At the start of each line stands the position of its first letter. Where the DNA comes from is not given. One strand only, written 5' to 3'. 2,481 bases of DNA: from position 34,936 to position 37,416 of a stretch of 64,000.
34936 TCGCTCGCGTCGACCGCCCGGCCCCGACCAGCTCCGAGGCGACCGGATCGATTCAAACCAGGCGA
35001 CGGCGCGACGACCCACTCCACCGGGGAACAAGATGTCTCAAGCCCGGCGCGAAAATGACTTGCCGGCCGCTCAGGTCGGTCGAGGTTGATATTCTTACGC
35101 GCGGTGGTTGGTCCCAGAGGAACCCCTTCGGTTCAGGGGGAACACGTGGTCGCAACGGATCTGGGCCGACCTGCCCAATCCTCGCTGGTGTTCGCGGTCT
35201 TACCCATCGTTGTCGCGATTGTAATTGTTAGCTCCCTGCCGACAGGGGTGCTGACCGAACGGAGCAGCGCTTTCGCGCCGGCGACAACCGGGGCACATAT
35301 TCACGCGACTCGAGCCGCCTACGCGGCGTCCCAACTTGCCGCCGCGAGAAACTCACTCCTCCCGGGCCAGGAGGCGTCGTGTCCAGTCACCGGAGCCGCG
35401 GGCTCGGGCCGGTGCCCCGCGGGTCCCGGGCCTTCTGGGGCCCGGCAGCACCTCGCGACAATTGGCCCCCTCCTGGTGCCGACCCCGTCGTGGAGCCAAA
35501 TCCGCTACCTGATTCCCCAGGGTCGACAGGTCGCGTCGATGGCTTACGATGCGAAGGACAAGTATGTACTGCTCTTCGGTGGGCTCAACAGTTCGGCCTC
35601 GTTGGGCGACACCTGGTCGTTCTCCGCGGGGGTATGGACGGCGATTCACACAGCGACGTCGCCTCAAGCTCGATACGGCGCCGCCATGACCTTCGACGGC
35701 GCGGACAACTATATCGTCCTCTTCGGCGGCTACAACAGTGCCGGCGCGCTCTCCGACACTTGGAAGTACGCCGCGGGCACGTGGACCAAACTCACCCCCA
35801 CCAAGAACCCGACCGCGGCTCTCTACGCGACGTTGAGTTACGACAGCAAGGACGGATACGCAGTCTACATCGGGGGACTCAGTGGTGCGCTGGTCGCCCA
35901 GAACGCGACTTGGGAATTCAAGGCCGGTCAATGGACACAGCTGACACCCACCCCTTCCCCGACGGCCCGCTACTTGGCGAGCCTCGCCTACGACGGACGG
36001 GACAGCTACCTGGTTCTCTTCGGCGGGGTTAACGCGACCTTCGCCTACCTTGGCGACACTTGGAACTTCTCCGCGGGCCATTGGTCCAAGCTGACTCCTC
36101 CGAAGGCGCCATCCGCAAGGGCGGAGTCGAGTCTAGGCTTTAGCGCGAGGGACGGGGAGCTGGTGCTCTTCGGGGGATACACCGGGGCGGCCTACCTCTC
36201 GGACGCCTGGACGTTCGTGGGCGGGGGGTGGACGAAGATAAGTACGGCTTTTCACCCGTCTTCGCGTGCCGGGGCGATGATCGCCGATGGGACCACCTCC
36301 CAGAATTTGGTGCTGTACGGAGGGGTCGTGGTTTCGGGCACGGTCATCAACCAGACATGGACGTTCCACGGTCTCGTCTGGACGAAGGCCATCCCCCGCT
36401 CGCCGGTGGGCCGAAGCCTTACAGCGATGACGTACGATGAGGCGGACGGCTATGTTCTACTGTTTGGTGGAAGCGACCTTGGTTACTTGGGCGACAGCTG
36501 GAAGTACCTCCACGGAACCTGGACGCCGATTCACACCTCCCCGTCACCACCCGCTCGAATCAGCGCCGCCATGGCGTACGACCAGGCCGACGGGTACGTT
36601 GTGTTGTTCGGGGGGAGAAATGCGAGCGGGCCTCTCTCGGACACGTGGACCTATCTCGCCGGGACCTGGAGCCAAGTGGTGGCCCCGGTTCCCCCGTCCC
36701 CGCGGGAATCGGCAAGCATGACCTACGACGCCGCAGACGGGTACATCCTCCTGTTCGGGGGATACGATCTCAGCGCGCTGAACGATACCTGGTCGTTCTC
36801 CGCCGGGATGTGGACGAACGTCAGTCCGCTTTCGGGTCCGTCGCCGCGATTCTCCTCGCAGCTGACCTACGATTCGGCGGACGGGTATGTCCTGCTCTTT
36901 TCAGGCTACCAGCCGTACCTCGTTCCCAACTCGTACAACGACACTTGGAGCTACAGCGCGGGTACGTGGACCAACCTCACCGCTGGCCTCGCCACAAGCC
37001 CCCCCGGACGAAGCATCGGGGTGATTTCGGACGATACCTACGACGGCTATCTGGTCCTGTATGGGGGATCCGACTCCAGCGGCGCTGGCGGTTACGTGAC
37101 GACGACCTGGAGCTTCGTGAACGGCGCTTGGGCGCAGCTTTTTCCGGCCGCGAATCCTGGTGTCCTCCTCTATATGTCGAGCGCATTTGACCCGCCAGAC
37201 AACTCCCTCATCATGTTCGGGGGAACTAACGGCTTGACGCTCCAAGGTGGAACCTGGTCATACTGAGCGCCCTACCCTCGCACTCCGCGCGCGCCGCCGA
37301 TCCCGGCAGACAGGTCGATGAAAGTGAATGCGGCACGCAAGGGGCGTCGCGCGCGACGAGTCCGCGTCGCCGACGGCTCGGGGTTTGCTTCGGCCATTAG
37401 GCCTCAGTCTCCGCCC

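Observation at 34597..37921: Insertion about 3.2 kb long at the 3' end of tRNA-Gln, bounded by a direct repeat of the tRNA 3' end, carrying a 12-blade Kelch surface protein but no integrase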

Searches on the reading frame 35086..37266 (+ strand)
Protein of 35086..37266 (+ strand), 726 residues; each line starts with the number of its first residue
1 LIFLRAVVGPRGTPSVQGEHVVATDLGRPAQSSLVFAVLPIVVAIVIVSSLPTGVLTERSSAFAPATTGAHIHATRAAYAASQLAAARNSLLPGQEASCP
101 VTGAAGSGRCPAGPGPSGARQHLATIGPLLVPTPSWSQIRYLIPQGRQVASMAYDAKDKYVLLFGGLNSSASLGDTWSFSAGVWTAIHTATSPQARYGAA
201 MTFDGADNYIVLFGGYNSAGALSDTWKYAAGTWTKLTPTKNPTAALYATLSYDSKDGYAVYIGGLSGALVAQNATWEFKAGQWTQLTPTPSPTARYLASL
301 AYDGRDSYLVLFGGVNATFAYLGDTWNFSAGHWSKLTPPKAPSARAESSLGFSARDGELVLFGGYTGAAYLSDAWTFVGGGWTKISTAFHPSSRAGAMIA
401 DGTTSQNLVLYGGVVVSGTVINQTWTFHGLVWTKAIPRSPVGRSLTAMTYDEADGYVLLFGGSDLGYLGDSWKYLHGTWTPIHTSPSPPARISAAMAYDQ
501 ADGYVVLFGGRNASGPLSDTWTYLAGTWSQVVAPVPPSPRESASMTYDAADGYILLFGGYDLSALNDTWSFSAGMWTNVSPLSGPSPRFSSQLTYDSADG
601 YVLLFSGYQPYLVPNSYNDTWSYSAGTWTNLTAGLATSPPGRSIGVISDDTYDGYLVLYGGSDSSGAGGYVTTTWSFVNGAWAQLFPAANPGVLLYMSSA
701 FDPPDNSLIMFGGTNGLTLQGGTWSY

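Call 7: search_protein_families(library=pfam, proteins=[window:35086-37266:+], max_evalue=0.01)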
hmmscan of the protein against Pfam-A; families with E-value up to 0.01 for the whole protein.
window:35086-37266:+ (726 aa): 7 families
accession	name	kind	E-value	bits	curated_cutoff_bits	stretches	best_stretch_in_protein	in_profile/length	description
PF24681.1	Kelch_KLHDC2_KLHL20_DRC7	-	1.8e-50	171.8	50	4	406-581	9-196/221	KLHDC2/KLHL20/DRC7 Kelch-repeats domain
PF13418.12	Kelch_4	-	2.2e-49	165.6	21.6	7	195-238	1-46/49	Galactose oxidase, central domain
PF24981.1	Beta-prop_ATRN-LZTR1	-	8.6e-35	120.8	50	2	178-366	21-221/289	Attractin/LZTR1 beta-propeller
PF13415.12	Kelch_3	-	9e-32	109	22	3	159-204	2-48/48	Galactose oxidase, central domain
PF13964.12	Kelch_6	-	8.8e-22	76.8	25.3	0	547-584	7-48/50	Kelch motif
PF01344.31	Kelch_1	-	0.00024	21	20.1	0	207-238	11-44/46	Kelch motif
PF07646.21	Kelch_2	-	0.0071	16.7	21.3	0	202-233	6-39/48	Kelch motif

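Call 19: find_encoding_contigs(protein=window:35146-37266:+, flank=10000, max_places=10)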
Protein window:35146-37266:+ (706 aa): 1 contig read that carries it; 1 place shown.
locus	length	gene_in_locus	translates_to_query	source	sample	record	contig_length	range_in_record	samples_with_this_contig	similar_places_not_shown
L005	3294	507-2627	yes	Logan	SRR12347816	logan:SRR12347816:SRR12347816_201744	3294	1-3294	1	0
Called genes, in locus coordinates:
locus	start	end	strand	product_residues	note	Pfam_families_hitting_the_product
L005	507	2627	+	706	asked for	-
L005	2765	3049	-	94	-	-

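Call 48: find_homologous_proteins(query=window:35146-37266:+, max_evalue=1e-10)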
Query window:35146-37266:+ (706 aa): 4306 proteins with E <= 1e-10 among 8000 candidates; the best 120 are listed.
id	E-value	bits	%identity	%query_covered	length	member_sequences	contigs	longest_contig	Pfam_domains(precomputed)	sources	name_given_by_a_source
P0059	1.8e-218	746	53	96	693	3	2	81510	PF13418.13,PF24681.2,PF13415.13,PF24981.2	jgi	jgi:hypothetical protein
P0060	6.0e-214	731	53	97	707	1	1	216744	PF13418.13,PF24681.2,PF13415.13,PF24981.2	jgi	jgi:galactose oxidase-like protein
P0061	2.6e-210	719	51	97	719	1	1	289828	PF13418.13,PF24681.2,PF13415.13,PF24981.2,PF01344.32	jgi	jgi:Galactose oxidase, central domain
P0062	1.1e-204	700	52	96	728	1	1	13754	PF13418.13,PF24681.2,PF13415.13,PF24981.2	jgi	jgi:galactose oxidase-like protein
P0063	4.2e-202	692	53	88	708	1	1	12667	PF13418.13,PF24681.2,PF13415.13,PF24981.2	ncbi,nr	ncbi:MAG: kelch repeat-containing protein [Thermoplasmata archaeon]|nr:kelch repeat-containing prote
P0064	1.8e-200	686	38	92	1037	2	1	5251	PF13418.13,PF24681.2,PF13415.13,PF24981.2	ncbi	-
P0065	4.2e-198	678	38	81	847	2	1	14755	PF07646.22,PF13418.13,PF24681.2,PF13415.13,PF24981.2,PF01344.32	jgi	jgi:hypothetical protein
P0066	2.7e-195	669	34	84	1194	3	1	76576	PF13418.13,PF24681.2,PF13415.13,PF24981.2,PF01344.32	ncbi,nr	ncbi:MAG: hypothetical protein KGI98_07760 [Euryarchaeota archaeon]|nr:hypothetical protein [Euryarc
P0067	3.5e-194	666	49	98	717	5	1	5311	PF13418.13,PF24681.2,PF13415.13,PF24981.2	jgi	jgi:hypothetical protein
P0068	8.8e-193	661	48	99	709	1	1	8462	PF13418.13,PF24681.2,PF13415.13,PF24981.2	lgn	-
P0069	1.2e-190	654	41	93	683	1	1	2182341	PF13418.13,PF24681.2,PF13415.13,PF25852.1,PF24981.2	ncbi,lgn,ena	-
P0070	1.4e-190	654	52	85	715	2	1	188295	PF13418.13,PF24681.2,PF13415.13,PF24981.2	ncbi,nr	ncbi:MAG: hypothetical protein L3K18_06085 [Thermoplasmata archaeon]|nr:hypothetical protein [Thermo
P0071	1.1e-189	651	34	97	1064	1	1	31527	PF13418.13,PF24681.2,PF13415.13,PF24981.2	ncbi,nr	ncbi:MAG: kelch repeat-containing protein [Thermoplasmata archaeon]|nr:kelch repeat-containing prote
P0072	2.6e-189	649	49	97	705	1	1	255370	PF13418.13,PF24681.2,PF13415.13,PF24981.2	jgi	jgi:Galactose oxidase, central domain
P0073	1.6e-188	647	48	94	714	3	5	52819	PF13418.13,PF24681.2,PF13415.13,PF24981.2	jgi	jgi:hypothetical protein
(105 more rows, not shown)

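Call 81: find_encoding_contigs(protein=P0059, flank=7000, max_places=2)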
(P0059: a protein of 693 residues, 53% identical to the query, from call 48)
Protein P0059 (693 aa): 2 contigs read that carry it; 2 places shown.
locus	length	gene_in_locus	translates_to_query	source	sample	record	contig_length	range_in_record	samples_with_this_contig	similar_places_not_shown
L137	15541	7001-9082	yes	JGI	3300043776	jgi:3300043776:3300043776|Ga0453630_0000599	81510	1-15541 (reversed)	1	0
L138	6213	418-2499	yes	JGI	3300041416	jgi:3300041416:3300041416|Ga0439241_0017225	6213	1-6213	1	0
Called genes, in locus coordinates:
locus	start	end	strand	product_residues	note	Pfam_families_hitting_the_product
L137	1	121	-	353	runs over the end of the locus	PF00348:polyprenyl_synt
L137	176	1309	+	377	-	PF13432:TPR_16 (faint), PF13428:TPR_14 (faint), PF14559:TPR_19 (weak)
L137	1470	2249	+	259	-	-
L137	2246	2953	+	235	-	PF02163:Peptidase_M50 (weak)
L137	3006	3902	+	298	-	PF00753:Lactamase_B, PF23023:Anti-Pycsar_Apyc1 (weak), PF12706:Lactamase_B_2 (weak)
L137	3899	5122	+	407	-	PF07690:MFS_1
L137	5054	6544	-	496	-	PF00224:PK, PF02887:PK_C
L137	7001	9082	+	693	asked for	PF24681:Kelch_KLHDC2_KLHL20_DRC7, PF13415:Beta-prop_FBX42 (weak), PF24981:Beta-prop_ATRN-LZTR1, PF24681:Kelch_KLHDC2_KLHL20_DRC7, PF13415:Beta-prop_FBX42, PF24981:Beta-prop_ATRN-LZTR1 (weak), PF24681:Kelch_KLHDC2_KLHL20_DRC7, PF13415:Beta-prop_FBX42, +3 more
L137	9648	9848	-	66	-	-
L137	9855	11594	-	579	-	PF00211:Guanylate_cyc, PF14559:TPR_19 (faint), PF13428:TPR_14 (faint), PF00515:TPR_1 (faint), PF07719:TPR_2 (faint), PF13414:TPR_11 (faint), PF13432:TPR_16 (faint), PF13431:TPR_17 (faint)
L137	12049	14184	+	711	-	PF01436:NHL (faint)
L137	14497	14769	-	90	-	-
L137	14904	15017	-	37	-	-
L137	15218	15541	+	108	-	?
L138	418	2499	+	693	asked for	PF24681:Kelch_KLHDC2_KLHL20_DRC7, PF13415:Beta-prop_FBX42 (weak), PF24981:Beta-prop_ATRN-LZTR1, PF24681:Kelch_KLHDC2_KLHL20_DRC7, PF13415:Beta-prop_FBX42, PF24981:Beta-prop_ATRN-LZTR1 (weak), PF24681:Kelch_KLHDC2_KLHL20_DRC7, PF13415:Beta-prop_FBX42, +3 more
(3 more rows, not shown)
